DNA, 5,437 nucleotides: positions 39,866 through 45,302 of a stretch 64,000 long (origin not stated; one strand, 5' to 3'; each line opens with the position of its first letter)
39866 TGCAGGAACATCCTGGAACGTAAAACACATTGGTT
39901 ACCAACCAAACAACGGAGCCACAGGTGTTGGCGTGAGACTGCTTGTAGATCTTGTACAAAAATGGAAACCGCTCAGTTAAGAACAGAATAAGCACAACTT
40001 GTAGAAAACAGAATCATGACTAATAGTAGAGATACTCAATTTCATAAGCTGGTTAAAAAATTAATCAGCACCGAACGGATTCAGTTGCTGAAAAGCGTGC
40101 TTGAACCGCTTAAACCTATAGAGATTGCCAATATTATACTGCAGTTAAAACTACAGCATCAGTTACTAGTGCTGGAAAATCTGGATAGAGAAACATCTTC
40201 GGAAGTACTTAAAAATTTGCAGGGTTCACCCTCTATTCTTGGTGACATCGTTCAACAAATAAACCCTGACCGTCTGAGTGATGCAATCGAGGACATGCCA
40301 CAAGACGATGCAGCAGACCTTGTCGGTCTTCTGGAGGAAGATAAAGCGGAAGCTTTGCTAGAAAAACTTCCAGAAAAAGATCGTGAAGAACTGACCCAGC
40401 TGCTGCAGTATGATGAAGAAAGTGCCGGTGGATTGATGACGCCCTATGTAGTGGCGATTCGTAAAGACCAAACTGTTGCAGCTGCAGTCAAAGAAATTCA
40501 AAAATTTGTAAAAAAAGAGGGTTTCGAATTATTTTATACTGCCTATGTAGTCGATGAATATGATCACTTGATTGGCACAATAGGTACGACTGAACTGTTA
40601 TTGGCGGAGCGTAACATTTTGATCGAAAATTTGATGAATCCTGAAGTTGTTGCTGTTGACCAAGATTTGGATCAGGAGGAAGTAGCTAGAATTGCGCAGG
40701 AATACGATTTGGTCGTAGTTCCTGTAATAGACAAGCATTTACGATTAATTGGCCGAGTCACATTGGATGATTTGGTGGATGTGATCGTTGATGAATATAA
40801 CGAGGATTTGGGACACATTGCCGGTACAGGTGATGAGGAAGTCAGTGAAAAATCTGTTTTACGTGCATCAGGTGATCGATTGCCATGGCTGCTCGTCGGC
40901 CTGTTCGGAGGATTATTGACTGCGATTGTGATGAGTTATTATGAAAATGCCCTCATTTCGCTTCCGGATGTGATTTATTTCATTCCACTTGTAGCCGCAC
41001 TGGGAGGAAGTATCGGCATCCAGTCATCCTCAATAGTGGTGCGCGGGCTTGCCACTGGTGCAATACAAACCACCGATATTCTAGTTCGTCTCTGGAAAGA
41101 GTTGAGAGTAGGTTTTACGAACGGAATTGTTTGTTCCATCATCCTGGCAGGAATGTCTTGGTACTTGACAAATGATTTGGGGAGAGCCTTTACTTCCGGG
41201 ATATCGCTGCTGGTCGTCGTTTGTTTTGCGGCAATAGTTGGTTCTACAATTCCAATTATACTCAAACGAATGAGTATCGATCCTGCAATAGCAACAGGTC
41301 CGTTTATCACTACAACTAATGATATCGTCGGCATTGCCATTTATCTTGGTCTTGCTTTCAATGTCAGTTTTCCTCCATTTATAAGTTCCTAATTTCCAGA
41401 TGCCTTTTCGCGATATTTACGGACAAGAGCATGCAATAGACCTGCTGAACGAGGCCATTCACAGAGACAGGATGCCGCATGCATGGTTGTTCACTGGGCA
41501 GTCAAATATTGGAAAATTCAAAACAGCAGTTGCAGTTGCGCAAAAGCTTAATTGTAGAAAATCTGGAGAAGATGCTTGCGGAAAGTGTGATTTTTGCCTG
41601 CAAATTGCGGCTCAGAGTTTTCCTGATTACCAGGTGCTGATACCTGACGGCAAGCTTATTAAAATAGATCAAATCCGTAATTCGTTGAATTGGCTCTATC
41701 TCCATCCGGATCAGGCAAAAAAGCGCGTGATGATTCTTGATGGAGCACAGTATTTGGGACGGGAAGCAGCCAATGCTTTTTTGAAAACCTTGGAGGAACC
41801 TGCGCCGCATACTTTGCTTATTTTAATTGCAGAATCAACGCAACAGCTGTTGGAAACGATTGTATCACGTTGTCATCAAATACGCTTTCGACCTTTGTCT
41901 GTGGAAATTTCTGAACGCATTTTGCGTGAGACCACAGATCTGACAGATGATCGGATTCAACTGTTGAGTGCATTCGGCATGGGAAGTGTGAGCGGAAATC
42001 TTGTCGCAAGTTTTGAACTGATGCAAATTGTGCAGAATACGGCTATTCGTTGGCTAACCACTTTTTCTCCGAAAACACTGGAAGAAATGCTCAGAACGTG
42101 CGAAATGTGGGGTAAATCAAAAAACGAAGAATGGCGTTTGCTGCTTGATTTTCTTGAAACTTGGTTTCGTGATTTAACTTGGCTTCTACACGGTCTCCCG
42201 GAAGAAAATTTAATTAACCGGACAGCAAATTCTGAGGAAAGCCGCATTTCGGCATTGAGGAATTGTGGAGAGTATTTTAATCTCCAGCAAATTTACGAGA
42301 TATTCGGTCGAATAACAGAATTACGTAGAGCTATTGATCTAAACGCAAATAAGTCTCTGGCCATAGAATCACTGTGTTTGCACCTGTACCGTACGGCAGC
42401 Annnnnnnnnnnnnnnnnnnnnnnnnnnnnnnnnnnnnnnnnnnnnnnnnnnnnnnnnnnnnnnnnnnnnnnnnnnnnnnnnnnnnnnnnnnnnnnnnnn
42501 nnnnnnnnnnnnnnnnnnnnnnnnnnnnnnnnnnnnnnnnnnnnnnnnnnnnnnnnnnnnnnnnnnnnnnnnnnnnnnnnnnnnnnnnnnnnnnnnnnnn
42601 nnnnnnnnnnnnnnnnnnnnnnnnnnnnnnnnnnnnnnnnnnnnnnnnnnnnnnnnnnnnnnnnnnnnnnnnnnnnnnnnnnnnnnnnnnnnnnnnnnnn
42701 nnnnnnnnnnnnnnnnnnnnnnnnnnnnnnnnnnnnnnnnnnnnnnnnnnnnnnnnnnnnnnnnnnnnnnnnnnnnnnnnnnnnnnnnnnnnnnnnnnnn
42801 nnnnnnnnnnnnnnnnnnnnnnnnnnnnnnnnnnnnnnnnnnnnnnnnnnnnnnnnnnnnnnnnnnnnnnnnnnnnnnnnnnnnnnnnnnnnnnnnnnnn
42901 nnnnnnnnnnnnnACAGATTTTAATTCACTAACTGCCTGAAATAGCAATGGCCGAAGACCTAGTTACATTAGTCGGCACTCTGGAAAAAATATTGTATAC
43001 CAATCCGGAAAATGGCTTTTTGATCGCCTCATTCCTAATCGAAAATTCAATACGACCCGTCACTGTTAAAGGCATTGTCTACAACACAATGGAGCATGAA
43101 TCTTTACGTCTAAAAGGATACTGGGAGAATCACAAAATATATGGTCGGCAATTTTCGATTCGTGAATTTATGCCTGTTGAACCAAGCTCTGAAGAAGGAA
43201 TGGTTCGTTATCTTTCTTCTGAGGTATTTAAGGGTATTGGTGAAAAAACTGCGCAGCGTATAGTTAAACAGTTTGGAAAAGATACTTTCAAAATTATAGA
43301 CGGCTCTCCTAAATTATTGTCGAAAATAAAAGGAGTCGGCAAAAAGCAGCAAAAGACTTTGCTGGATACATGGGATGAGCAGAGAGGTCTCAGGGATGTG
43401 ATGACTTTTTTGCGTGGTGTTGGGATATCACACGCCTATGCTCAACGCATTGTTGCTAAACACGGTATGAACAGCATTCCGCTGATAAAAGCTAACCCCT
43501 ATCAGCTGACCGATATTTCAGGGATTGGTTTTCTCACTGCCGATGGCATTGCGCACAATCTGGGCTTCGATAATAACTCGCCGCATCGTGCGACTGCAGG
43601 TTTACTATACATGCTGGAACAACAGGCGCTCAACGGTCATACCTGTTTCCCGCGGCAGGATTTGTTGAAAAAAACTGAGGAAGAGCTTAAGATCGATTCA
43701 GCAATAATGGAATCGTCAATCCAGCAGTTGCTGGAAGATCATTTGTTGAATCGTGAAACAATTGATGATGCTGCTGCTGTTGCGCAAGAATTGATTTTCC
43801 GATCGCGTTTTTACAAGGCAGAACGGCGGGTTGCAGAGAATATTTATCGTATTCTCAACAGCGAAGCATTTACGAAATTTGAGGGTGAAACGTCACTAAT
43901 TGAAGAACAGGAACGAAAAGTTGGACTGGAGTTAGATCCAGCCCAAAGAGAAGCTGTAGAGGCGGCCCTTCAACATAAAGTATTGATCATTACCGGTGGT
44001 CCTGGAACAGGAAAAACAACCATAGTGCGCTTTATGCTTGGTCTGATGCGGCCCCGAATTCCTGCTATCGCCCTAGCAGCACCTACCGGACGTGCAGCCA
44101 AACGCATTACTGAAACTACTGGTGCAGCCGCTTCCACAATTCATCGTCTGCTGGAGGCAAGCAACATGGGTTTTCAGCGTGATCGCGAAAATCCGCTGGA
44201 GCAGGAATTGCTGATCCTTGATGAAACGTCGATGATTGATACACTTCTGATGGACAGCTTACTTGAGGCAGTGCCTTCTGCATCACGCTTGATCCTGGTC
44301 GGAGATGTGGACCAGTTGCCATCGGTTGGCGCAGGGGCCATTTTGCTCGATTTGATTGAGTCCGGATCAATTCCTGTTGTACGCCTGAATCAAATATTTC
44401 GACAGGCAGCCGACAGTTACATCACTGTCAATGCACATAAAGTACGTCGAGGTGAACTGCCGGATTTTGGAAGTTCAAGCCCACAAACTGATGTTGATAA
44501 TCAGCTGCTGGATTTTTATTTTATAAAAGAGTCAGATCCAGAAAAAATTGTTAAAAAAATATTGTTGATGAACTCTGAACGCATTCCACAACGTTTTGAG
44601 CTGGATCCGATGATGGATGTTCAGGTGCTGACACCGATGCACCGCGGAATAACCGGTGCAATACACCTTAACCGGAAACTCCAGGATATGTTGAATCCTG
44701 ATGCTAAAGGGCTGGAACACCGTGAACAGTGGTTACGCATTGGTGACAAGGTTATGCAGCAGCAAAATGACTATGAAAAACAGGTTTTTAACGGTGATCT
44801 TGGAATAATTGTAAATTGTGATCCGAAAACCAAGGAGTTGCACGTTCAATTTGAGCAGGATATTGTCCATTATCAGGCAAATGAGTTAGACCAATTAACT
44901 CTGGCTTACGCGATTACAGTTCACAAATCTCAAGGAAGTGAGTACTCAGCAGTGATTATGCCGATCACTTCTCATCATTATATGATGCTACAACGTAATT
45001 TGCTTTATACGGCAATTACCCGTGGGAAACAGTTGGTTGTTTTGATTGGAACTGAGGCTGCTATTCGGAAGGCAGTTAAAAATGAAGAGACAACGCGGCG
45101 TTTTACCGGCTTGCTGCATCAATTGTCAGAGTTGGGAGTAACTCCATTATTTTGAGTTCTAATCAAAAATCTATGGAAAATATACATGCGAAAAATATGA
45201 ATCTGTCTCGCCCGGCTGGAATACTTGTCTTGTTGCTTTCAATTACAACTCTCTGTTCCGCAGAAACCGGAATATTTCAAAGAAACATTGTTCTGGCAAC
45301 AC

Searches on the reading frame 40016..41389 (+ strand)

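Call 56: search_protein_families(library=pfam, proteins=[window:40016-41389:+], max_evalue=0.001)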
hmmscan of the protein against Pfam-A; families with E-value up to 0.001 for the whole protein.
window:40016-41389:+ (458 aa): 3 families
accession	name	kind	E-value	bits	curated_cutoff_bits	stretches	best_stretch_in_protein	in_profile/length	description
PF01769.21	MgtE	-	9.3e-33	113.6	27.6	1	323-446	1-125/125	Divalent cation transporter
PF03448.22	MgtE_N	-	4.2e-19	69.4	25.9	1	33-135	2-102/102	MgtE intracellular N domain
PF00571.33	CBS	-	3.8e-14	53.2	24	2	204-258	2-56/57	CBS domain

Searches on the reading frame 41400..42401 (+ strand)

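Call 56: search_protein_families(library=pfam, proteins=[window:41400-42401:+], max_evalue=0.001)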
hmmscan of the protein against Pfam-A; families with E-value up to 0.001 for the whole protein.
window:41400-42401:+ (334 aa): 1 family
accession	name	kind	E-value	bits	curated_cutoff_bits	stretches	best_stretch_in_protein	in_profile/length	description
PF13177.12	DNA_pol3_delta2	-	5.7e-49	166.6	27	1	8-166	1-160/161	DNA polymerase III, delta subunit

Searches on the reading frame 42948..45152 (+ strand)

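Call 56: search_protein_families(library=pfam, proteins=[window:42948-45152:+], max_evalue=0.001)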
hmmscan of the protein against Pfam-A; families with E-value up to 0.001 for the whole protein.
window:42948-45152:+ (735 aa): 14 families
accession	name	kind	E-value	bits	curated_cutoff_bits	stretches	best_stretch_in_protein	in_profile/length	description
PF13245.12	AAA_19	-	6.9e-43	146.5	25.1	1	333-461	1-133/134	AAA domain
PF13604.12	AAA_30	-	1.4e-39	136.2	27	1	329-505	2-174/191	AAA domain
PF14490.11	HHH_RecD2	-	1.5e-33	115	27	1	144-233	1-92/92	ATP-dependent RecD2 DNA helicase HHH domain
PF18335.7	SH3_13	-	3.3e-21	75.3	41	1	574-635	1-65/65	ATP-dependent RecD-like DNA helicase SH3 domain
PF13538.12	UvrD_C_2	-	5.9e-19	68.1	27.4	1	652-700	1-52/52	UvrD-like helicase C-terminal domain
PF23139.1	OB_YrrC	-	1e-16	61.1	27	1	7-79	3-76/76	ATP-dependent DNA helicase YrrC, OB-fold domain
PF01443.25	Viral_helicase1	-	8.9e-12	45.7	21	2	347-460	2-100/228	Viral superfamily 1 RNA helicase core domain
PF14520.12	HHH_5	-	3.3e-09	37.5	27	1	95-141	8-54/57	Helix-hairpin-helix domain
PF13086.12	AAA_11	-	1.6e-07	31.8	27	1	329-381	2-62/257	AAA domain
PF20720.3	nSTAND3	-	1.8e-05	24.9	27.2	1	332-362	6-36/155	Novel STAND NTPase 3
PF05970.20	PIF1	-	8.2e-05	22.7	25.9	1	341-439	20-123/223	PIF1-like helicase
PF02562.22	PhoH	-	0.00013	22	27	0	331-361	7-37/205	PhoH-like protein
PF13401.12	AAA_22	-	0.00023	21.9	27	0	343-430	5-96/130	AAA domain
PF00633.29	HHH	-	0.00051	20.2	24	0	95-106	17-28/30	Helix-hairpin-helix motif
